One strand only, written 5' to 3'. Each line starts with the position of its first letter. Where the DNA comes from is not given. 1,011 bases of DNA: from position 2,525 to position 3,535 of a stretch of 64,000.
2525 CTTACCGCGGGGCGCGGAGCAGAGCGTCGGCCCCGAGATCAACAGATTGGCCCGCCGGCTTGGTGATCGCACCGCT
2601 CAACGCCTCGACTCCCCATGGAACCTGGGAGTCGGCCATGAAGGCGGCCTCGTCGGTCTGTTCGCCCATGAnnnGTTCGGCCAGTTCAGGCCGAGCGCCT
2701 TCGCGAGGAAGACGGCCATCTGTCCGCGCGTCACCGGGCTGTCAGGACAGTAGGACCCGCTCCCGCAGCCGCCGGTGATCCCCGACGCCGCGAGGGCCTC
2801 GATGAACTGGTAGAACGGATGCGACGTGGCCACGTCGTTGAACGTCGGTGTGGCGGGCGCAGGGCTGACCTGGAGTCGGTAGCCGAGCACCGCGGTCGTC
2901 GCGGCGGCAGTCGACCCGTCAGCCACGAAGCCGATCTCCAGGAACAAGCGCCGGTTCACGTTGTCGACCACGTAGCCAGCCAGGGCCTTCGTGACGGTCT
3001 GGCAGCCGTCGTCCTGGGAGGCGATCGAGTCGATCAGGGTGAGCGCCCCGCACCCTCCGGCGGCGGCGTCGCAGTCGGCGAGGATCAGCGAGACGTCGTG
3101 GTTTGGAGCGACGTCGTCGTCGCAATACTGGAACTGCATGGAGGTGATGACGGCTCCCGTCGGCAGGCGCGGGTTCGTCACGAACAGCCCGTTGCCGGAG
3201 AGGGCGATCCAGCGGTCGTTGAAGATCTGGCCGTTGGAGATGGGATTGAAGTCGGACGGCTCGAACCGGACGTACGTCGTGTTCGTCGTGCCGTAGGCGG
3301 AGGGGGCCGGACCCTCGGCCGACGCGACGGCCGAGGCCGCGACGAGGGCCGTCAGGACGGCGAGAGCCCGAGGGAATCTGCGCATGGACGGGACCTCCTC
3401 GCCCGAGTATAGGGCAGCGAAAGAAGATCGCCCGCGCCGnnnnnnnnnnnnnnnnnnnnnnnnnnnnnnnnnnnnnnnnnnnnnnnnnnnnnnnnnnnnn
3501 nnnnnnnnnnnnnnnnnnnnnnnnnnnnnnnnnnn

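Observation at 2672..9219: Two paralogous secreted proteins sharing an SLH-like, Cys-containing C-terminal module but different unknown N-terminal domains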

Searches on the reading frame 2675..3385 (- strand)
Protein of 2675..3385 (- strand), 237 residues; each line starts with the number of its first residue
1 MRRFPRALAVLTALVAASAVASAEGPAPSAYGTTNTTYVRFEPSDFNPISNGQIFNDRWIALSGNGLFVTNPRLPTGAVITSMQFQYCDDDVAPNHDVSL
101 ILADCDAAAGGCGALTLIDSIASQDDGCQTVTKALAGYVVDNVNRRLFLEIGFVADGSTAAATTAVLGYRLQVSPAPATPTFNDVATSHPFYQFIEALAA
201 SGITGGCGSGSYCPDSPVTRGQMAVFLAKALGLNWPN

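Call 4: search_protein_families(library=pfam, proteins=[window:2675-3385:-], max_evalue=10)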
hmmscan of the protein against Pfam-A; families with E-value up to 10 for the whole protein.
window:2675-3385:- (237 aa): 1 family
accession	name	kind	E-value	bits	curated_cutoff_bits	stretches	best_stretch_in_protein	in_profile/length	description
PF00395.25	SLH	-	4.7e-10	39.7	20.8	1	181-224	1-44/44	S-layer homology domain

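Call 5: search_protein_families(library=ncbifam, proteins=[window:2675-3385:-], max_evalue=10)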
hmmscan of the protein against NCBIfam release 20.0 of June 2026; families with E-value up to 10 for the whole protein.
window:2675-3385:- (237 aa): 1 family
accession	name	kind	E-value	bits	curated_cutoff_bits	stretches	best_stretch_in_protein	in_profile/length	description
NF033190.2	inl_like_NEAT_1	exception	0.00071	18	1275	1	180-231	701-752/754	NEAT domain-containing leucine-rich repeat protein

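Call 7: find_homologous_proteins(query=window:2675-3385:-)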
Query window:2675-3385:- (237 aa): 2690 proteins with E <= 0.001 among 8000 candidates; the best 120 are listed.
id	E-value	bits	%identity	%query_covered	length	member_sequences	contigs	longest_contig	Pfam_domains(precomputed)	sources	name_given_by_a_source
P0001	1.4e-153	527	100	100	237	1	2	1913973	PF00395.26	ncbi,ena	-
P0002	3.3e-110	385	74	100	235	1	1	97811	PF00395.26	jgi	jgi:hypothetical protein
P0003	7.6e-70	253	53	100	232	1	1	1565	PF00395.26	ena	-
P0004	3.7e-68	248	52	100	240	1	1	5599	PF00395.26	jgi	jgi:hypothetical protein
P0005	3.4e-67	245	56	100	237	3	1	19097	PF00395.26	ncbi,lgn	-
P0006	1.5e-63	233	50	98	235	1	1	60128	PF00395.26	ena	-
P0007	5.4e-63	231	53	99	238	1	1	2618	PF00395.26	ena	-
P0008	2.2e-61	226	53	97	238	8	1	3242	PF00395.26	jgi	-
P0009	1.3e-59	220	47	64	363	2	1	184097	PF00395.26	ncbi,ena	-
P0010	6.1e-57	211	49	89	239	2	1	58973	PF00395.26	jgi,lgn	-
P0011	2.0e-56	209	46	99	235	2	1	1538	PF00395.26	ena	-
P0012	2.1e-56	209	50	92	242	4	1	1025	PF00395.26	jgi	jgi:hypothetical protein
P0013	2.6e-56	209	48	98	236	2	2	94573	PF00395.26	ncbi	-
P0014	5.1e-56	208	47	99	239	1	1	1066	PF00395.26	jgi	jgi:opacity protein-like surface antigen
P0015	1.2e-54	203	44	64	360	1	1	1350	PF00395.26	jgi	jgi:hypothetical protein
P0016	2.3e-54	203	48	96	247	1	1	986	PF00395.26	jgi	jgi:S-layer family protein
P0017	6.3e-54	201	42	59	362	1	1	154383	PF00395.26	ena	-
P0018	2.0e-51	193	46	95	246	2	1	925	PF00395.26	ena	-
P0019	5.2e-51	192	50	97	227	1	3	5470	PF00395.26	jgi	jgi:hypothetical protein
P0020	1.0e-50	191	42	69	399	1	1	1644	PF00395.26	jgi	jgi:hypothetical protein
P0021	1.6e-50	190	43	100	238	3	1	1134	PF00395.26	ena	-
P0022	2.5e-50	189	67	28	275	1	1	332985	PF00395.26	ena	-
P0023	3.2e-50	189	51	38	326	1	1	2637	PF00395.26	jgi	jgi:hypothetical protein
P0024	7.9e-50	188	45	100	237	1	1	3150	PF00395.26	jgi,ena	-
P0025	8.1e-50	188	45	87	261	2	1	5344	PF00395.26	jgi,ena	-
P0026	8.5e-50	188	45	87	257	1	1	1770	PF00395.26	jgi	jgi:hypothetical protein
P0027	1.2e-49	187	44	98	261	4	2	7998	PF00395.26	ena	-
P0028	1.5e-49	187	45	100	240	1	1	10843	PF00395.26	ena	-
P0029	4.9e-49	185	45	96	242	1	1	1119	PF00395.26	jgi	jgi:S-layer homology domain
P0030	5.8e-49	185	45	100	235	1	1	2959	PF00395.26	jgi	jgi:hypothetical protein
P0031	6.2e-49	185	45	96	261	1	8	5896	PF00395.26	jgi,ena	-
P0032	8.4e-49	184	47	98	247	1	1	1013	PF00395.26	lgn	-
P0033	8.8e-49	184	49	80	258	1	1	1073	PF00395.26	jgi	jgi:hypothetical protein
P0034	1.3e-48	184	43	98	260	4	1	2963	PF00395.26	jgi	-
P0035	2.1e-48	183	42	100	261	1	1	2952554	PF00395.26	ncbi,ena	-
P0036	2.2e-48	183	43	96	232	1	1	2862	PF00395.26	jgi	jgi:hypothetical protein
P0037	2.3e-48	183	43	97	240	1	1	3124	PF00395.26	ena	-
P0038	3.0e-48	183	46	52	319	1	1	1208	PF00395.26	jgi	jgi:hypothetical protein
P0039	4.1e-48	182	44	89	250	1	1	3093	PF00395.26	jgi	jgi:hypothetical protein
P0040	6.0e-48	182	47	99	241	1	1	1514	PF00395.26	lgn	-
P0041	8.0e-48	181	44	87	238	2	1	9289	PF00395.26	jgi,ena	-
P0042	8.2e-48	181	44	89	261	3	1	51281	PF00395.26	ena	-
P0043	9.0e-48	181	45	89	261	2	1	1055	PF00395.26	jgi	jgi:hypothetical protein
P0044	1.5e-47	180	43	98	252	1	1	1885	PF00395.26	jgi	jgi:hypothetical protein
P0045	1.7e-47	180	43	98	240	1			PF00395.26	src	-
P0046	2.2e-47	180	45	94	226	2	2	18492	PF00395.26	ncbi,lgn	-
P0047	2.4e-47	180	47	87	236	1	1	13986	PF00395.26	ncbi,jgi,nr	ncbi:MAG TPA: S-layer homology domain-containing protein [Thermoanaerobaculia bacterium]|jgi:hypothe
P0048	3.0e-47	179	44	88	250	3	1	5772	PF00395.26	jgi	-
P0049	3.1e-47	179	42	100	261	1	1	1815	PF00395.26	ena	-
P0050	3.2e-47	179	42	99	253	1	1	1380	PF00395.26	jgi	-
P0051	3.8e-47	179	44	100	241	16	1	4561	PF00395.26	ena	-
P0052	4.6e-47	179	45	95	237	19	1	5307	PF00395.26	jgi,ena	-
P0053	4.7e-47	179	46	93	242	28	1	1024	PF00395.26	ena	-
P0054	5.6e-47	178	45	89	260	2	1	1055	PF00395.26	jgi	jgi:hypothetical protein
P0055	5.6e-47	178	60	27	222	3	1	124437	PF00395.26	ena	-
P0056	6.2e-47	178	43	100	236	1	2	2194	PF00395.26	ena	-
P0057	7.4e-47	178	45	87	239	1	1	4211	PF00395.26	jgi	jgi:hypothetical protein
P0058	1.0e-46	178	46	99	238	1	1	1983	PF00395.26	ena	-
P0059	1.0e-46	178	47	89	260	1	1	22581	PF00395.26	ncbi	-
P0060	1.2e-46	177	44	95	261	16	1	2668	PF00395.26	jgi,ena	-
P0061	1.2e-46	177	42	98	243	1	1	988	PF00395.26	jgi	jgi:hypothetical protein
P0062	1.3e-46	177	42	99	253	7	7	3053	PF00395.26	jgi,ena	-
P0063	1.7e-46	177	47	89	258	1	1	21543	PF00395.26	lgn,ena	-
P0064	2.0e-46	177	45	89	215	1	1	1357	PF00395.26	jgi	-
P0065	2.4e-46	176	47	87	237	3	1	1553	PF00395.26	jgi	-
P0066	2.9e-46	176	43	97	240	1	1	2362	PF00395.26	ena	-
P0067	3.2e-46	176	45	93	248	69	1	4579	PF00395.26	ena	-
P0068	3.6e-46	176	45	89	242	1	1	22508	PF00395.26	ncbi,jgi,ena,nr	ncbi:MAG TPA: S-layer homology domain-containing protein [Thermoanaerobaculia bacterium]|nr:S-layer 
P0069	3.9e-46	176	45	94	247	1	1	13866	PF00395.26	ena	-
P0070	4.1e-46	176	44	99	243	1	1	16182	PF00395.26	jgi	jgi:hypothetical protein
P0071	4.5e-46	175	42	100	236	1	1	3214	PF00395.26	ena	-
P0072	4.5e-46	175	45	99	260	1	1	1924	PF00395.26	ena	-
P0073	5.2e-46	175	46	88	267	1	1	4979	PF00395.26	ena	-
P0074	6.3e-46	175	43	100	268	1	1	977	PF00395.26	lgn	-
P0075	7.1e-46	175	41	99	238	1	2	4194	PF00395.26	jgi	jgi:hypothetical protein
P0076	1.3e-45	174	44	99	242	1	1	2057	PF00395.26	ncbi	-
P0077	1.4e-45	174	41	96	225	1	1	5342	PF00395.26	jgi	jgi:hypothetical protein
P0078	1.7e-45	174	44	89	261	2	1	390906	PF00395.26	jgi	jgi:hypothetical protein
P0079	1.8e-45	173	43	97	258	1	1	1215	PF00395.26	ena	-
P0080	2.0e-45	173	47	89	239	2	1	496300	PF00395.26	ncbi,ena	-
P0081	2.1e-45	173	43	99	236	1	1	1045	PF00395.26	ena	-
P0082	2.5e-45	173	60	27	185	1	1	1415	PF00395.26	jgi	jgi:hypothetical protein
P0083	3.2e-45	173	40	98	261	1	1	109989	PF00395.26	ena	-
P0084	3.5e-45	173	41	100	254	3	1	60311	PF00395.26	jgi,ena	-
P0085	5.0e-45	172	43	92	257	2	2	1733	PF00395.26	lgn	-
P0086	5.2e-45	172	73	26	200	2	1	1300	PF00395.26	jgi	jgi:S-layer family protein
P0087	6.1e-45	172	43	100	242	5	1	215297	PF00395.26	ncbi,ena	-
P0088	7.1e-45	172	46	97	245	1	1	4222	PF00395.26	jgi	jgi:S-layer homology domain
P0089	7.8e-45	171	46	89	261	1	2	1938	PF00395.26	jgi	jgi:hypothetical protein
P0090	7.9e-45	171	45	88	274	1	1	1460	PF00395.26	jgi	jgi:hypothetical protein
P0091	8.2e-45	171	44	87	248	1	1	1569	PF00395.26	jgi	jgi:hypothetical protein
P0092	8.3e-45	171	46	88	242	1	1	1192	PF00395.26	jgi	jgi:hypothetical protein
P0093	8.7e-45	171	42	100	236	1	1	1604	PF00395.26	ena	-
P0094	8.9e-45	171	46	90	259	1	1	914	PF00395.26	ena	-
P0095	1.0e-44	171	43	97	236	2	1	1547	PF00395.26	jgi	jgi:hypothetical protein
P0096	1.3e-44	171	42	99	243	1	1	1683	PF00395.26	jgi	jgi:hypothetical protein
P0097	1.4e-44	171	45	89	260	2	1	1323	PF00395.26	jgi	jgi:hypothetical protein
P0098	1.5e-44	171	44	87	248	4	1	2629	PF00395.26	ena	-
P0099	1.5e-44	170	45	89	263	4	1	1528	PF00395.26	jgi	jgi:hypothetical protein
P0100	1.5e-44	170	43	98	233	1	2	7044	PF00395.26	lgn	-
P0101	1.7e-44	170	44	88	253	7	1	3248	PF00395.26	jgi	-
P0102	1.7e-44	170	41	95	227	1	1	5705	PF00395.26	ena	-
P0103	2.0e-44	170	44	86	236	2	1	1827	PF00395.26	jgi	jgi:hypothetical protein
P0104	2.6e-44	170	43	87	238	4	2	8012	PF00395.26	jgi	jgi:hypothetical protein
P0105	2.6e-44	170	42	100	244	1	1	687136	PF00395.26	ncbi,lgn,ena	-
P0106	2.8e-44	170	42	91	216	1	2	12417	PF00395.26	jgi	jgi:hypothetical protein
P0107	3.0e-44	169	45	91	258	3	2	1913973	PF00395.26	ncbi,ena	-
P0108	3.4e-44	169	44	98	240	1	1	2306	PF00395.26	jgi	jgi:hypothetical protein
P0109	3.4e-44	169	40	100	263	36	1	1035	PF00395.26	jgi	-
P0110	3.9e-44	169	44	89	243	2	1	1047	PF00395.26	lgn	-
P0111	4.0e-44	169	45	89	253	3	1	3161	PF00395.26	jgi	jgi:hypothetical protein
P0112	4.1e-44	169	43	89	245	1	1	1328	PF00395.26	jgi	-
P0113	4.1e-44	169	43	87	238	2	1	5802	PF00395.26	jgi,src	-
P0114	4.3e-44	169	44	90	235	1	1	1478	PF00395.26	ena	-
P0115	4.4e-44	169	45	99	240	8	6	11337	PF00395.26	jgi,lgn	jgi:hypothetical protein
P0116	4.8e-44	169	42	99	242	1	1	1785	PF00395.26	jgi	jgi:hypothetical protein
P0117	4.9e-44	169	45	91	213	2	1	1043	PF00395.26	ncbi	-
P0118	5.2e-44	169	44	87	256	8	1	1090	PF00395.26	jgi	-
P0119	6.1e-44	168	51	76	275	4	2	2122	PF00395.26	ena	-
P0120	6.3e-44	168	43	95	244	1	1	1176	PF00395.26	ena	-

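Call 8: find_encoding_contigs(protein=P0001, flank=10000, max_places=3)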
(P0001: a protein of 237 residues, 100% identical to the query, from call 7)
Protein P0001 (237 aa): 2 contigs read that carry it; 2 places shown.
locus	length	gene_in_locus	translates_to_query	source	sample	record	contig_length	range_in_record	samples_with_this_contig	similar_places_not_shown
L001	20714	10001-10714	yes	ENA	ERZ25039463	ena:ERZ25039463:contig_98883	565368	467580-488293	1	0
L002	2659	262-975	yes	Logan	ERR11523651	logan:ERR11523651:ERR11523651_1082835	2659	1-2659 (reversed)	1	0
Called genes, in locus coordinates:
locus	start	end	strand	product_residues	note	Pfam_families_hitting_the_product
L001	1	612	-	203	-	PF00561:Abhydrolase_1, PF12697:Abhydrolase_6 (weak)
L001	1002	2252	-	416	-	PF01494:FAD_binding_3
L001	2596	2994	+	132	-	PF04120:Iron_permease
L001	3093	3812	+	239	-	PF00395:SLH (weak)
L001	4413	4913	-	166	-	-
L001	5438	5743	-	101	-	-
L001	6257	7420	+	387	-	PF00069:Pkinase, PF07714:PK_Tyr_Ser-Thr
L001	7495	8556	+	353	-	-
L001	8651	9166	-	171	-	PF02627:CMD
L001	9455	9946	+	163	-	PF12973:Cupin_7 (weak)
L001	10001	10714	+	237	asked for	PF00395:SLH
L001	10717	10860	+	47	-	-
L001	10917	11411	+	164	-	-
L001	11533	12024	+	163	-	PF11528:DUF3224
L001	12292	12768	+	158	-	-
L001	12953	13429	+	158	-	PF06983:3-dmu-9_3-mt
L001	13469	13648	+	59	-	-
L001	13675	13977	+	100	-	-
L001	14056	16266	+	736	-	PF00069:Pkinase, PF03109:ABC1 (weak), PF07714:PK_Tyr_Ser-Thr, PF14559:TPR_19 (faint), PF07719:TPR_2 (faint), PF00515:TPR_1 (faint)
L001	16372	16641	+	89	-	-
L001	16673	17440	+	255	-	PF00106:adh_short, PF01370:Epimerase, PF08659:KR (weak), PF13561:adh_short_C2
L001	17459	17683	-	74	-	PF13443:HTH_26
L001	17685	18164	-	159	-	PF11188:DUF2975 (weak)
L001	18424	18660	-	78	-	-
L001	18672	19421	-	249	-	PF00395:SLH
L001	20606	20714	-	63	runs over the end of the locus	-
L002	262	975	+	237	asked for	PF00395:SLH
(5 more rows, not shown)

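Call 12: search_solved_structures(query=A1, max_evalue=1, show_alignments=2)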
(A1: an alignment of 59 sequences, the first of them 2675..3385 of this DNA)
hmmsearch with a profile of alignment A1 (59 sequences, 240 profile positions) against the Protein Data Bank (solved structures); distinct sequences matched with E-value up to 1: 8.
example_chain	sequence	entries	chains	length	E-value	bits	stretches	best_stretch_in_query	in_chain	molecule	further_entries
4aq1_A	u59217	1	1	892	1.9e-07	34.4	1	177-234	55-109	SBSB PROTEIN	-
4aq1_C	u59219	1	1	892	1.9e-07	34.4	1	177-234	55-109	SBSB PROTEIN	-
6bt4_A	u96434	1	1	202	1.5e-06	31.5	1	184-237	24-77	S-layer protein sap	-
3pyw_A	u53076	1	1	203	1.6e-06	31.4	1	184-237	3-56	S-layer protein sap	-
8bz2_A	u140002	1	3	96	2.9e-05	27.3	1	184-235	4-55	S-layer homology domain-containing protein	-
8bys_A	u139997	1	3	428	3.5e-05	27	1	175-235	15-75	S-layer homology domain-containing protein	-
9g93_A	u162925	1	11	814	8.5e-05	25.8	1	177-237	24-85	S-layer protein sap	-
8bym_A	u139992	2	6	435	0.00025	24.2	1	184-235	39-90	S-layer homology domain-containing protein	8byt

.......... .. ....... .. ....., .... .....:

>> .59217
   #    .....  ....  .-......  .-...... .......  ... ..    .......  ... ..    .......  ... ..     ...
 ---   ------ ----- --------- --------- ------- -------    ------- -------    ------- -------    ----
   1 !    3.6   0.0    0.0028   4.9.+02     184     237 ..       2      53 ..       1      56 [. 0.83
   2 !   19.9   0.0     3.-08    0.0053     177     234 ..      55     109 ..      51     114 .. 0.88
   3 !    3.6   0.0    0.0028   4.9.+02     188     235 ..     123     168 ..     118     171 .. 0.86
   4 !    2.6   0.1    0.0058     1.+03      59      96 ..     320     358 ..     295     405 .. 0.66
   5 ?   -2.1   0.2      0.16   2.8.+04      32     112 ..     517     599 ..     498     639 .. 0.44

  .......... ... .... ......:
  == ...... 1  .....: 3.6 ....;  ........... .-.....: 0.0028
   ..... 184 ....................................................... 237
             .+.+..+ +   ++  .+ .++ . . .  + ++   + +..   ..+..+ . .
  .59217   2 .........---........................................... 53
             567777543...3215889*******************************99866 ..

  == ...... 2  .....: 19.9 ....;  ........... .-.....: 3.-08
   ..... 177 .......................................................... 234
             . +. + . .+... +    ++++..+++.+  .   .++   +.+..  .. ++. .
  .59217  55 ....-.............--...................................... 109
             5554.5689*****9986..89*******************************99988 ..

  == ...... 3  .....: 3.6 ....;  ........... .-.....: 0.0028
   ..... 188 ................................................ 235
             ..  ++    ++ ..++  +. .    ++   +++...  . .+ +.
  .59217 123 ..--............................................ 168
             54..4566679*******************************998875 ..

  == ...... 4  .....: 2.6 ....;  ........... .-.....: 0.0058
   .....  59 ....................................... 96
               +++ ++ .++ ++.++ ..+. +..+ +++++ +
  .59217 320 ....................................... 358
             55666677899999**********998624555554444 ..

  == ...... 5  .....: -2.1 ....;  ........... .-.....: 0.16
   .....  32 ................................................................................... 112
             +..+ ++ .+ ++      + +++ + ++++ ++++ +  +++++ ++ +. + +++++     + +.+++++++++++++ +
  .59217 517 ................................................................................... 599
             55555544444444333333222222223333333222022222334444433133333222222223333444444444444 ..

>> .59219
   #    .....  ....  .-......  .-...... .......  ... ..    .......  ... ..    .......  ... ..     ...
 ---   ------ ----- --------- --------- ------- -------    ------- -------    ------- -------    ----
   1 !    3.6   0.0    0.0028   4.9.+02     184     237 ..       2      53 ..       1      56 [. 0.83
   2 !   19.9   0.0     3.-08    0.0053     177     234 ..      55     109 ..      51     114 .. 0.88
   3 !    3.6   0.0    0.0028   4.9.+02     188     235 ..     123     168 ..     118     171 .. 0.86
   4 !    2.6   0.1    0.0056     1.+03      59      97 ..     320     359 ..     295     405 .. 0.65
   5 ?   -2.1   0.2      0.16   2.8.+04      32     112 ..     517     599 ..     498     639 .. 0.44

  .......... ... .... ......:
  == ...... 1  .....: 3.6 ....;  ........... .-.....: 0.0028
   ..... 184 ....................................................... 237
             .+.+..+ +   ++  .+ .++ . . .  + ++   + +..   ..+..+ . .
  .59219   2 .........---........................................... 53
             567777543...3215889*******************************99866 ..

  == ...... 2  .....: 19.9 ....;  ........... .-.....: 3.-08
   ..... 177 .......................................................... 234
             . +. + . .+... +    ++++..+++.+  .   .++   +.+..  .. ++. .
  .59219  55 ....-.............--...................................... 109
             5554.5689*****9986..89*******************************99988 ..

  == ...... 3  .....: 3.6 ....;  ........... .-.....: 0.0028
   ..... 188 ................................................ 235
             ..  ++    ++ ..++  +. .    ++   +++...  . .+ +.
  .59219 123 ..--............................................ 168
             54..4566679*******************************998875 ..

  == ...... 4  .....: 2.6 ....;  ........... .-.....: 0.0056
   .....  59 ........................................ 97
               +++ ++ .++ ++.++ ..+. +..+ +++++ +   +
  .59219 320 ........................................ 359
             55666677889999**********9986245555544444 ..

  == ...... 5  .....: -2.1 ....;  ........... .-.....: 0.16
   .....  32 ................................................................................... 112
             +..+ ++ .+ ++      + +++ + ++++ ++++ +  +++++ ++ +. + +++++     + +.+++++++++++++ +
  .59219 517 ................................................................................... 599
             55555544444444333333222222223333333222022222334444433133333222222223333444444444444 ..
